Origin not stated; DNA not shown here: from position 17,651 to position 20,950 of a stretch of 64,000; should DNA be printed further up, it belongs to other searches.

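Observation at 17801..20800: Single 999-aa protein with two complete PilB/GspE secretion-ATPase modules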

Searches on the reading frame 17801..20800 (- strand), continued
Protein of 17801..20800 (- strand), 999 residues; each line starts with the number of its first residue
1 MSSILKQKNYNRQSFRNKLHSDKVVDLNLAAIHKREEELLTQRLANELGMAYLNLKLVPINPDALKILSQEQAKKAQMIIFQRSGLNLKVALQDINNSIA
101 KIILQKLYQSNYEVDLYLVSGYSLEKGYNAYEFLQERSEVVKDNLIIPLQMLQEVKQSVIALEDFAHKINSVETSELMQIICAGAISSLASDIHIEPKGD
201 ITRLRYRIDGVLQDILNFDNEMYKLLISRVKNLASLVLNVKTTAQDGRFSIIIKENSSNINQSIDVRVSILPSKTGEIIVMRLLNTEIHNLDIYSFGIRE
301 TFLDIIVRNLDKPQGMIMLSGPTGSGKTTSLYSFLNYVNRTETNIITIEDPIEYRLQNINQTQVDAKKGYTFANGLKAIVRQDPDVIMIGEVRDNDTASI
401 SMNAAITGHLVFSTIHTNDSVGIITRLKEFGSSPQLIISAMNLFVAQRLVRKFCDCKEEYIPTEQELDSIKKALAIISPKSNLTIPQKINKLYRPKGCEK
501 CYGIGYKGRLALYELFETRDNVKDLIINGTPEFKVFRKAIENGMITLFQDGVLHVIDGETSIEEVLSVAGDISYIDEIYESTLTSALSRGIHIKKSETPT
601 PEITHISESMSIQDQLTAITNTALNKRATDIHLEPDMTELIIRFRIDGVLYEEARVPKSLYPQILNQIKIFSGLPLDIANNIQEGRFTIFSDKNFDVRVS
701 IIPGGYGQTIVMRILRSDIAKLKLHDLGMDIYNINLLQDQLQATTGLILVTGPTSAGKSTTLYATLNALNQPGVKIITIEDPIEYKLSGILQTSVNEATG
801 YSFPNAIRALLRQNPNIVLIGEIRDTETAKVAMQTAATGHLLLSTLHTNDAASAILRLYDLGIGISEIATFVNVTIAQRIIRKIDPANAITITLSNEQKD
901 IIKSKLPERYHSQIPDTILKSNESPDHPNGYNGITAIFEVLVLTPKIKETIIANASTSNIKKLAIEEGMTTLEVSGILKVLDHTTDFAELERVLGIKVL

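Call 34: find_related_loci(query=A1, collection=genome_contigs, flank=10000)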
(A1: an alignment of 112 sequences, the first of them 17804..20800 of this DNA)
Query A1 (999 aa) in genome_contigs; peptide patterns used: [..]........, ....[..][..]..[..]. (x = any residue, [..] = any of these).
600 stretches matched a pattern (row limit reached: there are more); 575 encode a relative of the query (tblastn E <= 1e-3); the best 80 are kept; 80 distinct loci.
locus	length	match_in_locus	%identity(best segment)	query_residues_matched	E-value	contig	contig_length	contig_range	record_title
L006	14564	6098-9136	42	1-995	0e+0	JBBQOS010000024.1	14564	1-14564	MAG: Candidatus Moraniibacteriota bacterium isolate Co_metawrap_171 Cmw_171_k141_26614930_length_14564_cov_16.9956, whol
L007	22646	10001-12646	31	29-993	1e-125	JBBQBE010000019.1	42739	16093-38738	MAG: Tepidisphaerales bacterium isolate Co_metawrap_1388 Cmw_1388_k141_11704083_length_42739_cov_16.0000, whole genome s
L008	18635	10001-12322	33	40-999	3e-124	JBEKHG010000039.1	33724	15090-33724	MAG: Candidatus Acidiferrales bacterium isolate SPRUCE 271 SPRUCE_271_39, whole genome shotgun sequence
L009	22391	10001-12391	33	37-993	3e-121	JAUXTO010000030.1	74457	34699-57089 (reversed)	MAG: Candidatus Gottesmanbacteria bacterium isolate C13_maxbin.100 C13_k141_323283, whole genome shotgun sequence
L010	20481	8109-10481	32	36-993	6e-121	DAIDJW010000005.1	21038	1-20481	MAG TPA_asm: Candidatus Saccharibacteria bacterium isolate clean392 NODE_5_length_21038_cov_3.422356, whole genome shotg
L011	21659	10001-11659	41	14-998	3e-120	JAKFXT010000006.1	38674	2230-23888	MAG: Patescibacteria group bacterium isolate ND4_Bin_14 ND4_0000041, whole genome shotgun sequence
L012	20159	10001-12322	34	53-992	1e-119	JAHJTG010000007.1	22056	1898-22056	MAG: Patescibacteria group bacterium isolate OS_PC_MetaG.mb.42 OS_PC_MetaG.mb.42_k141_303463, whole genome shotgun seque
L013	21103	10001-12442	34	37-992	7e-119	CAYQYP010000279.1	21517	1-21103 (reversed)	MAG TPA_asm: uncultured Acidobacteriota bacterium isolate binchicken_co216_114 genome assembly, contig: k141_3547094, wh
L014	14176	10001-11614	39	28-993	3e-116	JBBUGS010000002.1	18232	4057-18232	MAG: Patescibacteria group bacterium isolate H41-bin179_1 H41_bin179_1_000000000002, whole genome shotgun sequence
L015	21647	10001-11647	40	26-998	1e-122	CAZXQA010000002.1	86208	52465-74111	MAG TPA_asm: uncultured Candidatus Saccharibacteria bacterium isolate SRP292972_co1_93 genome assembly, contig: NODE_234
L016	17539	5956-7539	39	40-994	7e-113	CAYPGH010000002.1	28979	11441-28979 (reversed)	MAG TPA_asm: uncultured Candidatus Saccharibacteria bacterium isolate SRP050083_co2_53 genome assembly, contig: NODE_100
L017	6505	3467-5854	32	40-994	5e-111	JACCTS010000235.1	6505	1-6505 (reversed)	MAG: Rubrobacter sp. isolate MGR_bin80 SD2897-2912_k127_1028203, whole genome shotgun sequence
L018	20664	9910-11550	39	16-993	1e-110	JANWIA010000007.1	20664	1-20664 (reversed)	MAG: Candidatus Doudnabacteria bacterium isolate CRAIB_MAG29 c_000000031086, whole genome shotgun sequence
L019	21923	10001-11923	35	185-990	3e-110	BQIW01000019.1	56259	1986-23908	MAG: Nitrospirales bacterium NPIRA03 DNA, sequence019, whole genome shotgun sequence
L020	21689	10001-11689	38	19-990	2e-107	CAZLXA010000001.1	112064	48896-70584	MAG TPA_asm: uncultured Candidatus Saccharibacteria bacterium isolate SRP272421_co2_734 genome assembly, contig: NODE_14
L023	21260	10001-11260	44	145-995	4e-104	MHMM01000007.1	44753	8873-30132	MAG: Candidatus Nealsonbacteria bacterium RIFOXYB1_FULL_40_15 rifoxyb1_full_scaffold_249, whole genome shotgun sequence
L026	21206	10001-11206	47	173-995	2e-102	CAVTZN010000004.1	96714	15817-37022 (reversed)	MAG: Candidatus Wildermuthbacteria bacterium isolate MFD04408.bin.3.196 genome assembly, contig: contig_37842, whole gen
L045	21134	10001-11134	43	176-993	1e-93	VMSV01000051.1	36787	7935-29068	MAG: Desulfobacteraceae bacterium isolate S2_4 k141_229186, whole genome shotgun sequence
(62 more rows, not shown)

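Call 41: search_protein_families(library=pfam, proteins=[L026:6100-7185:-, L026:7274-8209:-, L026:8840-9877:+, L026:9914-11209:+, L026:11820-12584:+, L026:12611-13333:+, L026:14169-15362:-, L023:6756-7790:-, L023:11487-12482:+, L023:9971-11266:+], max_evalue=0.001)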
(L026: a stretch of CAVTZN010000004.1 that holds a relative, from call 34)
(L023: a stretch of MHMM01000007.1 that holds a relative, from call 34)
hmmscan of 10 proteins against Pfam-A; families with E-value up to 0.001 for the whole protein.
L026:6100-7185:- (361 aa): 7 families
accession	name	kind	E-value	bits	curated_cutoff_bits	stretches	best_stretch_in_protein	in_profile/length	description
PF02518.31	HATPase_c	-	1.1e-29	103.6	26.4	1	241-351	2-110/111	Histidine kinase-, DNA gyrase B-, and HSP90-like ATPase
PF00512.31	HisKA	-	2.8e-18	66.2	26.9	1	124-192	1-66/66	His Kinase A (phospho-acceptor) domain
PF08448.16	PAS_4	-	1.8e-07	31.8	23.1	0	16-56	3-43/110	PAS fold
PF13581.12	HATPase_c_2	-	3.8e-06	27.4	27.4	1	241-326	28-110/127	Histidine kinase-like ATPase domain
PF13188.13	PAS_8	-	3.1e-05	24.1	21.8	1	9-61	2-55/65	PAS domain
PF00989.32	PAS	-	4.1e-05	24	22.6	1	10-56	3-49/113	PAS fold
PF13426.13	PAS_9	-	0.00064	20.4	27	0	19-116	2-102/103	PAS domain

L026:7274-8209:- (311 aa): 2 families
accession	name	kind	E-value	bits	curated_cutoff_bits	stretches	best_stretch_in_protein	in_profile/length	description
PF02739.22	5_3_exonuc_N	-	2e-52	177.6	34.3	1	7-176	1-163/164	5'-3' exonuclease, N-terminal resolvase-like domain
PF01367.25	5_3_exonuc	-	1.1e-30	106.3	40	1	180-279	2-96/97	5'-3' exonuclease, C-terminal SAM fold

L026:8840-9877:+ (345 aa): 0 families

L026:9914-11209:+ (431 aa): 5 families
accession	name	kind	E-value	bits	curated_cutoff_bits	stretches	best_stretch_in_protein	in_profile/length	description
PF00437.27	T2SSE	-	2.9e-115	385.3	24.9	1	38-427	6-370/370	Type II/IV secretion system protein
PF20720.3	nSTAND3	-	1.6e-05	25.1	27.2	1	168-212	12-56/155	Novel STAND NTPase 3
PF13401.12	AAA_22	-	0.00013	22.7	27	1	173-207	5-39/130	AAA domain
PF13173.12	AAA_14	-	0.00018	21.9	27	0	174-216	3-46/129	AAA domain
PF25199.1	nSTAND_NTPase5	-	0.00023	21.5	34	1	170-218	38-87/145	Novel STAND NTPase 5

L026:11820-12584:+ (254 aa): 1 family
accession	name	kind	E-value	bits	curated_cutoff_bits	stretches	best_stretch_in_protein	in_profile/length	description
PF00932.25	LTD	-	4.7e-19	69.2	34.3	1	66-160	7-107/109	Lamin Tail Domain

L026:12611-13333:+ (240 aa): 2 families
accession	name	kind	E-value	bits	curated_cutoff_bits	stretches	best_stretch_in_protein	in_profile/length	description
PF01709.26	Transcrip_reg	-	1e-48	165.5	27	1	82-238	1-160/160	TACO1/YebC second and third domain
PF20772.2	TACO1_YebC_N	-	6.4e-27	94.3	36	1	5-76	1-73/73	TACO1/YebC protein N-terminal domain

L026:14169-15362:- (397 aa): 3 families
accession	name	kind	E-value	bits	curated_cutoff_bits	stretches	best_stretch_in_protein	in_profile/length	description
PF00579.31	tRNA-synt_1b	-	1.7e-62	211.9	21.1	1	32-319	2-292/292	tRNA synthetases class I (W and Y)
PF22421.1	SYY_C-terminal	-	9e-09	35.5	27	1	325-391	7-78/83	Tyrosine--tRNA ligase SYY-like C-terminal domain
PF01479.30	S4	-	2.2e-05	24.5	22.8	1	341-370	5-34/48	S4 domain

L023:6756-7790:- (344 aa): 1 family
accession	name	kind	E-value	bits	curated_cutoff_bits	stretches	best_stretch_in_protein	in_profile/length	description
PF15372.11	DUF4600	-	0.00014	22.6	27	0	179-240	17-80/128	Domain of unknown function (DUF4600)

L023:11487-12482:+ (331 aa): 6 families
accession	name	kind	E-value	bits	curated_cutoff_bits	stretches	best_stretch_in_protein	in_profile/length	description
PF05496.18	RuvB_N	-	1.3e-69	233.4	27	1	18-176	1-159/159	Holliday junction DNA helicase RuvB P-loop domain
PF17864.7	AAA_lid_4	-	3.4e-25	88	27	1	179-252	1-74/74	RuvB AAA lid domain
PF05491.19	RuvB_C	-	3.9e-24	84.8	24.7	1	254-323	2-71/72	RuvB C-terminal winged helix domain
PF00004.35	AAA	-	8.9e-18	65.4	21.2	1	53-177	1-130/131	ATPase family associated with various cellular activities (AAA)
PF07728.20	AAA_5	-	3.5e-08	34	22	1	52-170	1-139/139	AAA domain (dynein-related subfamily)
PF06068.19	TIP49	-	8.9e-05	22.2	23.8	1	24-80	24-80/347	TIP49 P-loop domain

L023:9971-11266:+ (431 aa): 8 families
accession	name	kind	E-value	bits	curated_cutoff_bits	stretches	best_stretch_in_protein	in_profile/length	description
PF00437.27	T2SSE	-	2.6e-117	392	24.9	1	41-427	6-370/370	Type II/IV secretion system protein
PF25199.1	nSTAND_NTPase5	-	1e-05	25.8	34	1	171-221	36-87/145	Novel STAND NTPase 5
PF13401.12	AAA_22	-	8.9e-05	23.3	27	1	175-210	4-39/130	AAA domain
PF13191.12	AAA_16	-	0.00016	22.7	32.6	1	171-212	18-58/167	AAA ATPase domain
PF03266.21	NTPase_1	-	0.00035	20.9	23.9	0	179-207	2-30/168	NTPase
PF20720.3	nSTAND3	-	0.00047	20.3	27.2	1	174-214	15-55/155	Novel STAND NTPase 3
PF13173.12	AAA_14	-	0.00082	19.8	27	0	177-265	3-82/129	AAA domain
PF13555.12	AAA_29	-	0.00085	19.5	27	0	175-197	21-43/61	P-loop containing region of AAA domain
